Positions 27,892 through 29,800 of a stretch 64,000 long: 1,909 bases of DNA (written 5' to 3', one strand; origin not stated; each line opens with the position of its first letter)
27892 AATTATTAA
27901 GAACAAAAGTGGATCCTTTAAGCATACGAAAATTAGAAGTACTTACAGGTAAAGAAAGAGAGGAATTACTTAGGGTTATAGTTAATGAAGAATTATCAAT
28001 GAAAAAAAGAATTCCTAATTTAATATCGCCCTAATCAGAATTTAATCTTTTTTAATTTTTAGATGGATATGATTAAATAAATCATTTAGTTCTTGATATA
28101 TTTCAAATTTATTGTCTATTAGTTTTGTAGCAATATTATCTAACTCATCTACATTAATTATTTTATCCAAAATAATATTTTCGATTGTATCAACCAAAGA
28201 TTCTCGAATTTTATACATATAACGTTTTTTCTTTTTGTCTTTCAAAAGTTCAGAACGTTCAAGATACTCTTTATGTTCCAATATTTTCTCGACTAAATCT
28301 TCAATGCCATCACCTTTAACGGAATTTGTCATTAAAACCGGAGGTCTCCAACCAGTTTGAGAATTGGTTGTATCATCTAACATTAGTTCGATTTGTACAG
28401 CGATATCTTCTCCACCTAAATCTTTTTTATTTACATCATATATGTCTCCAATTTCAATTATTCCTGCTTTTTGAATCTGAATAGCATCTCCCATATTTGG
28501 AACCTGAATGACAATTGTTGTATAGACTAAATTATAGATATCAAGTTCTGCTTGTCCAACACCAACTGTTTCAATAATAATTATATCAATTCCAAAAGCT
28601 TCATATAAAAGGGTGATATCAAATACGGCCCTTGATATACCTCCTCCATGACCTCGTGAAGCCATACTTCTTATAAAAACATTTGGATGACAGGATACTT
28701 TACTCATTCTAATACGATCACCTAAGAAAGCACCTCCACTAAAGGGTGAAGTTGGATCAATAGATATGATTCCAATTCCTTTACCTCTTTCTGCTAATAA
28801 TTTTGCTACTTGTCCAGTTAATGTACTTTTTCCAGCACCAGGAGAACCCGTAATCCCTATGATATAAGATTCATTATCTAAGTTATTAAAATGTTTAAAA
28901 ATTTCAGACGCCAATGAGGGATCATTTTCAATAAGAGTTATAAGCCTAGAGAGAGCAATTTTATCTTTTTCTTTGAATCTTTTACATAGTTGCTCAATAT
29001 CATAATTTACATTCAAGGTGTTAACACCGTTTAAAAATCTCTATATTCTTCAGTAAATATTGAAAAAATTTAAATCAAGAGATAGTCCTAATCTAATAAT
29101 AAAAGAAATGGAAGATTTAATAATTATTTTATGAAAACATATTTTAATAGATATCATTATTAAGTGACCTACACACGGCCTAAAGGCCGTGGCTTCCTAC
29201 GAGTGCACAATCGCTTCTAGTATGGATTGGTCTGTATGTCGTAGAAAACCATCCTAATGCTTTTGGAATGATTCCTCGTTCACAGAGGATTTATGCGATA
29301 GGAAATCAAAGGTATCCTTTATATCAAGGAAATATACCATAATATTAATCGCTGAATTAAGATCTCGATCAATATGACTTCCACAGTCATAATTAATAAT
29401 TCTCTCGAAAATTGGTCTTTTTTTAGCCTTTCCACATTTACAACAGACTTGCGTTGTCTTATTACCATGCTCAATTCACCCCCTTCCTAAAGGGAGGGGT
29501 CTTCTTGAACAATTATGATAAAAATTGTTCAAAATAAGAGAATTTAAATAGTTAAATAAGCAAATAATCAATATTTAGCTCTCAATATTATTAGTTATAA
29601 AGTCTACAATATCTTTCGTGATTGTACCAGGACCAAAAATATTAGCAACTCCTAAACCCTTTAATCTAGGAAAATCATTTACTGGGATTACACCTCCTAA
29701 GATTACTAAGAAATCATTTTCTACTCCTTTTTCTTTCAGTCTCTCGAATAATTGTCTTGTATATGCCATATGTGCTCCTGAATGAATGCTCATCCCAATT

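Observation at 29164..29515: TnpB element stripped to its guide-RNA module, embedded inside the B12-mutase operon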

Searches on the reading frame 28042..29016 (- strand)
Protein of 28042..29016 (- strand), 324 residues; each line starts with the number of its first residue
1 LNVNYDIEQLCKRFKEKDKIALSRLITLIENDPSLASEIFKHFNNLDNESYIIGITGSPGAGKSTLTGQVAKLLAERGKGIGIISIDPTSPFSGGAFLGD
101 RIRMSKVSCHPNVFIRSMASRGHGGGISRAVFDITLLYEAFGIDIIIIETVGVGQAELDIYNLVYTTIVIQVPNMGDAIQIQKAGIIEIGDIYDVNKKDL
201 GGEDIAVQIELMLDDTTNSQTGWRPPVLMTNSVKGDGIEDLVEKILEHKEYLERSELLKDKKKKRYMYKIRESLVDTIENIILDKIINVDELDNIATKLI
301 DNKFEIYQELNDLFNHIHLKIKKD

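Call 7: search_protein_families(library=pfam, proteins=[window:28042-29016:-], max_evalue=0.1)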
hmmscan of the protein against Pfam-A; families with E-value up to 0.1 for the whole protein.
window:28042-29016:- (324 aa): 29 families (the best 25 are shown)
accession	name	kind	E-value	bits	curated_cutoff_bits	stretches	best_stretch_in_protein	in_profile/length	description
PF03308.22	MeaB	-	3.5e-79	266.1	23.1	1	22-280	1-266/273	Methylmalonyl Co-A mutase-associated GTPase MeaB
PF13401.12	AAA_22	-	7.5e-06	26.7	27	1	51-100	6-53/130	AAA domain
PF07693.20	KAP_NTPase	-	0.0001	22.1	20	1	38-90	7-60/293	KAP family P-loop domain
PF03029.23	ATP_bind_1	-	0.00021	21.6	27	1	55-90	1-36/240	Conserved hypothetical ATP binding protein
PF08433.16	KTI12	-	0.0004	20.4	22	1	53-85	4-36/271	Chromatin associated protein KTI12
PF01656.29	CbiA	-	0.00042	20.7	25.4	1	57-191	6-54/125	CobQ/CobB/MinD/ParA nucleotide binding domain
PF24883.2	NPHP3_N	-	0.00099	19.8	24.8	1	36-80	8-52/164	Nephrocystin 3, N-terminal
PF03266.21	NTPase_1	-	0.0022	18.3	23.9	1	53-81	2-30/168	NTPase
PF02492.25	cobW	-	0.0028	17.7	20.7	0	52-84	2-33/180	CobW/HypB/UreG, nucleotide-binding domain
PF00931.28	NB-ARC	-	0.0052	16.5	23.5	1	46-73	12-41/248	NB-ARC domain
PF13238.12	AAA_18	-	0.009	16.9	29.4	1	53-77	1-24/128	AAA domain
PF20720.3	nSTAND3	-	0.0099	16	27.2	1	48-79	15-46/155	Novel STAND NTPase 3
PF10609.15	ParA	-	0.01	15.7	27.1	1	55-87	9-41/246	NUBPL iron-transfer P-loop NTPase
PF00009.33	GTP_EFTU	-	0.011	15.8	26.5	0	51-76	4-29/188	Elongation factor Tu GTP binding domain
PF25199.1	nSTAND_NTPase5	-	0.015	15.6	34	1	38-90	27-80/145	Novel STAND NTPase 5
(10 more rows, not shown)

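Call 15: find_encoding_contigs(protein=window:28042-29016:-, flank=4000, max_places=10)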
Protein window:28042-29016:- (324 aa): 2 contigs read that carry it; 2 places shown.
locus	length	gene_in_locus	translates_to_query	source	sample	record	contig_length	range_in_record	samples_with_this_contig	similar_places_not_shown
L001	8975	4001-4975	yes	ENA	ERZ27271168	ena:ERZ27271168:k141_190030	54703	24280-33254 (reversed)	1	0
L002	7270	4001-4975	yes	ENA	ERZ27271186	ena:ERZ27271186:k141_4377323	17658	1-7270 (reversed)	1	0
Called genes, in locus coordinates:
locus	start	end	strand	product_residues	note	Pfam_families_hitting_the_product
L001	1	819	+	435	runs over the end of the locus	PF04015:DUF362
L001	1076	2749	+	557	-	PF01642:MM_CoA_mutase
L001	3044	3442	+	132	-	PF02310:B12-binding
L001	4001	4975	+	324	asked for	PF03308:MeaB, PF13401:AAA_22 (faint)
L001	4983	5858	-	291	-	PF01144:CoA_trans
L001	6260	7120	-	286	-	PF01144:CoA_trans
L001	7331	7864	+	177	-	PF02572:CobA_CobO_BtuR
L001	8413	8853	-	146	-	PF01575:MaoC_dehydratas, PF13452:FAS1_DH_region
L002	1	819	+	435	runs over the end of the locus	PF04015:DUF362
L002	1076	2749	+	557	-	PF01642:MM_CoA_mutase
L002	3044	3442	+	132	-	PF02310:B12-binding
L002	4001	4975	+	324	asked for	PF03308:MeaB, PF13401:AAA_22 (faint)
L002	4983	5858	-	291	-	PF01144:CoA_trans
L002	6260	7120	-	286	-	PF01144:CoA_trans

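Call 69: find_homologous_proteins(query=window:28042-29016:-, max_evalue=1e-60)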
Query window:28042-29016:- (324 aa): 2674 proteins with E <= 1e-60 among 8000 candidates; the best 120 are listed.
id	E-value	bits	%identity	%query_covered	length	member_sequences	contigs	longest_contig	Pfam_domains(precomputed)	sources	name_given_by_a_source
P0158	1.5e-207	706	100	100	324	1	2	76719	PF13401.13,PF03308.23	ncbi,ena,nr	ncbi:MAG: methylmalonyl Co-A mutase-associated GTPase MeaB [Candidatus Lokiarchaeota archaeon]|nr:me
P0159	3.8e-179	612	85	100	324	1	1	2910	PF01656.30,PF03308.23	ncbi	-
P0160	9.2e-172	588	79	100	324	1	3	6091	PF01656.30,PF03308.23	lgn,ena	-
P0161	4.9e-162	556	77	100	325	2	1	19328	PF10609.16,PF01656.30,PF02374.22,PF03308.23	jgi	-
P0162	1.5e-153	528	70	100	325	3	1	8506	PF03308.23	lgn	-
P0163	1.2e-152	525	69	100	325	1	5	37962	PF03308.23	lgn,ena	-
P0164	8.9e-152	523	70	99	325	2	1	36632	PF03308.23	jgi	jgi:LAO/AO transport system kinase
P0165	1.9e-151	521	69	100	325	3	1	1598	PF03266.22,PF03308.23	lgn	-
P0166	3.5e-151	521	67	100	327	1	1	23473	PF03308.23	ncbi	-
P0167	5.9e-151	520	68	100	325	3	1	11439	PF03308.23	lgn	-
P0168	1.6e-149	515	69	99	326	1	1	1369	PF03308.23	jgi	jgi:LAO/AO transport system kinase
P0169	2.6e-149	514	69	99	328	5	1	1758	PF07693.21,PF03308.23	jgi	-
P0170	7.8e-149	513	68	100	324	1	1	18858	PF03308.23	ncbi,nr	ncbi:MAG: methylmalonyl Co-A mutase-associated GTPase MeaB [Candidatus Lokiarchaeota archaeon]|nr:me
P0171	8.9e-147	506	66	100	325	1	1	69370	PF03308.23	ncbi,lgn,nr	ncbi:MAG: putative GTPase [Promethearchaeota archaeon]|nr:MAG: putative GTPase [Candidatus Lokiarcha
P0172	6.8e-145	500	66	100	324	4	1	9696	PF03308.23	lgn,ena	-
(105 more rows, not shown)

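Call 70: find_encoding_contigs(protein=P0159, flank=3000, max_places=3)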
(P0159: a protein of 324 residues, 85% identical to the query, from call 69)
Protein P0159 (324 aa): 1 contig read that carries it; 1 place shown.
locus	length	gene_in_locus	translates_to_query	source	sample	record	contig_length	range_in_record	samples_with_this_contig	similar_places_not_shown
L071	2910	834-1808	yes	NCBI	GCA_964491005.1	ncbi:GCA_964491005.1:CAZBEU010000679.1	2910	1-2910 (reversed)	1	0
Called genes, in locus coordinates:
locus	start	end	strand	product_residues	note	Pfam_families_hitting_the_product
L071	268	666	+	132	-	PF02310:B12-binding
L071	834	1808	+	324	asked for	PF03308:MeaB, PF01656:CbiA (weak)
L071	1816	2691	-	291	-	PF01144:CoA_trans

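Call 71: find_encoding_contigs(protein=P0160, flank=3000, max_places=3)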
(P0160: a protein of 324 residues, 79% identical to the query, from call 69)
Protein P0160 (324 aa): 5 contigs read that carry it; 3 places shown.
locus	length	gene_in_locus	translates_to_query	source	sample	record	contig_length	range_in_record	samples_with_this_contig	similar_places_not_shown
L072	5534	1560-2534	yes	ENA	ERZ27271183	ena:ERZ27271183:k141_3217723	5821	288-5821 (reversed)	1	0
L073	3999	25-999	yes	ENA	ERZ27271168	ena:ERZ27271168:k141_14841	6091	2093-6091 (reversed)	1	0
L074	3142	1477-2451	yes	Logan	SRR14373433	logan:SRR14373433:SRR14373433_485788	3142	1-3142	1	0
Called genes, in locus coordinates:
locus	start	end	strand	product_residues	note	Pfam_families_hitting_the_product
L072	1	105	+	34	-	?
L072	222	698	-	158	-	-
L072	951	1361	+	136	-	PF02310:B12-binding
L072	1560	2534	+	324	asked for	PF03308:MeaB, PF01656:CbiA (weak)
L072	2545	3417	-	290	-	PF01144:CoA_trans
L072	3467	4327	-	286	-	PF01144:CoA_trans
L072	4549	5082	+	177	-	PF02572:CobA_CobO_BtuR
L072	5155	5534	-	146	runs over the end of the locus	PF01575:MaoC_dehydratas, PF13452:FAS1_DH_region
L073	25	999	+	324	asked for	PF03308:MeaB, PF01656:CbiA (weak)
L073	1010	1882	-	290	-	PF01144:CoA_trans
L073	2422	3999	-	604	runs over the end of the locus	PF05048:NosD (weak), PF13229:Beta_helix, PF05048:NosD (weak), PF13229:Beta_helix (weak), PF05048:NosD, PF13229:Beta_helix, PF05048:NosD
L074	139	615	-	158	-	-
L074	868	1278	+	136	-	PF02310:B12-binding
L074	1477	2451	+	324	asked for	PF03308:MeaB, PF01656:CbiA (weak)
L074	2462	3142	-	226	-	?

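Call 72: find_encoding_contigs(protein=P0161, flank=3000, max_places=3)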
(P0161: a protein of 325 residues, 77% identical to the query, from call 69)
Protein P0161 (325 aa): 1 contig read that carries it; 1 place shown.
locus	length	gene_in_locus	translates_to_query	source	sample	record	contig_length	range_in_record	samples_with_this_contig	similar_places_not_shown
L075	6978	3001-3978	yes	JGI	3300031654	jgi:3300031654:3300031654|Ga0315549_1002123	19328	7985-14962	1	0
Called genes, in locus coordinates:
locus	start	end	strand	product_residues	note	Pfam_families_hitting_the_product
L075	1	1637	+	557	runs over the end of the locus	PF01642:MM_CoA_mutase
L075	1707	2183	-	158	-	-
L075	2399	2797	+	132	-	PF02310:B12-binding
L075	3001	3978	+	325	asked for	PF03308:MeaB, PF02374:ArsA_ATPase (weak), PF10609:ParA (weak), PF01656:CbiA (weak)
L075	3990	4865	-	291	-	PF01144:CoA_trans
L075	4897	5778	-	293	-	PF01144:CoA_trans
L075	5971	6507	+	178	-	PF02572:CobA_CobO_BtuR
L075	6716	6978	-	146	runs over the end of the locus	PF01575:MaoC_dehydratas, PF13452:FAS1_DH_region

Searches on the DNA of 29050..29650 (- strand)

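Call 62: search_rna_families(source=window, start=29050, end=29650, threshold=evalue, max_evalue=10)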
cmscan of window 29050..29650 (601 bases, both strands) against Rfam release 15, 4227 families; matches with E-value up to 10: 7.
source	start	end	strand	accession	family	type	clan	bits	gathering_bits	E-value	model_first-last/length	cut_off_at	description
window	29294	29551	+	RF01578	RUF1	Gene; sRNA;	-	16.7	70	1.1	1-264/264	no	Plasmodium RNA of unkown function RUF1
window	29371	29440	-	RF01625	ceN28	Gene; snRNA; snoRNA; CD-box;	-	16.1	70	1.8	1-88/88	no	Caenorhabditis snoRNA ceN28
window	29506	29531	+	RF01278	SNORD109A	Gene; snRNA; snoRNA; CD-box;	CL00069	16.1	35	2.3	1-67/67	no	Small nucleolar RNA SNORD109A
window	29229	29288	-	RF01991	SECIS_5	Cis-reg;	-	15.8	50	6.7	1-66/66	no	Selenocysteine insertion sequence 5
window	29151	29253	-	RF00062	HgcC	Gene;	-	15.4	50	0.41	1-130/130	no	HgcC family RNA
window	29455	29507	+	RF02278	Betaproteobacteria_toxic_sRNA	Gene; sRNA;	-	14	50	4.7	1-64/64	no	Betaproteobacteria toxic small RNA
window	29069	29246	+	RF01295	SCARNA7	Gene; snRNA; snoRNA; scaRNA;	-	11.3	65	1.4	1-330/330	no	Small Cajal body-specific RNA 7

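Call 64: search_rna_families(sources=[L003, L004, L008, L013, L025, L022, L019, L069], threshold=evalue, max_evalue=10, show_alignments=2)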
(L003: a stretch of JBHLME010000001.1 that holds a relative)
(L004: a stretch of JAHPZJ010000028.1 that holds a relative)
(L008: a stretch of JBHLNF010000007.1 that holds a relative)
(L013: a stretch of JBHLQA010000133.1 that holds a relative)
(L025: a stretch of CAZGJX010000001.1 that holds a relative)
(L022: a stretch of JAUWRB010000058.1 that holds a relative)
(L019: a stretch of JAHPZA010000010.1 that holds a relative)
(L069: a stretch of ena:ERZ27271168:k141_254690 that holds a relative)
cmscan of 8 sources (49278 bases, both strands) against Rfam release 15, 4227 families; matches with E-value up to 10: 9.
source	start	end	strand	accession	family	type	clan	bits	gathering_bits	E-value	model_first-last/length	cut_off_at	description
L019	5093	5158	+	RF01810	pntA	Gene; sRNA;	-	28.7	54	2.1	1-62/62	no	pntA sRNA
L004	1593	1670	-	RF01480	rli52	Cis-reg;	-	27.5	70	4.6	1-95/95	no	Listeria sRNA rli52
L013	273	332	+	RF03081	DUF805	Cis-reg;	CL00115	25.2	51.1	2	1-68/68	no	DUF805 RNA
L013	95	166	+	RF00280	SNORD51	Gene; snRNA; snoRNA; CD-box;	CL00054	24.3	50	7.2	1-79/79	no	Small nucleolar RNA SNORD51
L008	695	721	+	RF03092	Ocean-VII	Gene; sRNA;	-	20.1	53.5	0.17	1-41/41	no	Ocean-VII RNA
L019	372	422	-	RF00032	Histone3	Cis-reg;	-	19.8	34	0.76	1-46/46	no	Histone 3' UTR stem-loop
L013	2065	2133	+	RF00619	U6atac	Gene; snRNA; splicing;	CL00009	17.4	33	4.5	1-126/126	no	U6atac minor spliceosomal RNA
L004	1207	1276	-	RF01734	Fluoride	Cis-reg; riboswitch;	-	16.8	34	3.9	1-64/64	no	Fluoride riboswitch aptamer (crcB RNA motif)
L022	3715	3756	+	RF02671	Ysr35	Gene; sRNA;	-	16.3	428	2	1-339/339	no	Yersinia sRNA 35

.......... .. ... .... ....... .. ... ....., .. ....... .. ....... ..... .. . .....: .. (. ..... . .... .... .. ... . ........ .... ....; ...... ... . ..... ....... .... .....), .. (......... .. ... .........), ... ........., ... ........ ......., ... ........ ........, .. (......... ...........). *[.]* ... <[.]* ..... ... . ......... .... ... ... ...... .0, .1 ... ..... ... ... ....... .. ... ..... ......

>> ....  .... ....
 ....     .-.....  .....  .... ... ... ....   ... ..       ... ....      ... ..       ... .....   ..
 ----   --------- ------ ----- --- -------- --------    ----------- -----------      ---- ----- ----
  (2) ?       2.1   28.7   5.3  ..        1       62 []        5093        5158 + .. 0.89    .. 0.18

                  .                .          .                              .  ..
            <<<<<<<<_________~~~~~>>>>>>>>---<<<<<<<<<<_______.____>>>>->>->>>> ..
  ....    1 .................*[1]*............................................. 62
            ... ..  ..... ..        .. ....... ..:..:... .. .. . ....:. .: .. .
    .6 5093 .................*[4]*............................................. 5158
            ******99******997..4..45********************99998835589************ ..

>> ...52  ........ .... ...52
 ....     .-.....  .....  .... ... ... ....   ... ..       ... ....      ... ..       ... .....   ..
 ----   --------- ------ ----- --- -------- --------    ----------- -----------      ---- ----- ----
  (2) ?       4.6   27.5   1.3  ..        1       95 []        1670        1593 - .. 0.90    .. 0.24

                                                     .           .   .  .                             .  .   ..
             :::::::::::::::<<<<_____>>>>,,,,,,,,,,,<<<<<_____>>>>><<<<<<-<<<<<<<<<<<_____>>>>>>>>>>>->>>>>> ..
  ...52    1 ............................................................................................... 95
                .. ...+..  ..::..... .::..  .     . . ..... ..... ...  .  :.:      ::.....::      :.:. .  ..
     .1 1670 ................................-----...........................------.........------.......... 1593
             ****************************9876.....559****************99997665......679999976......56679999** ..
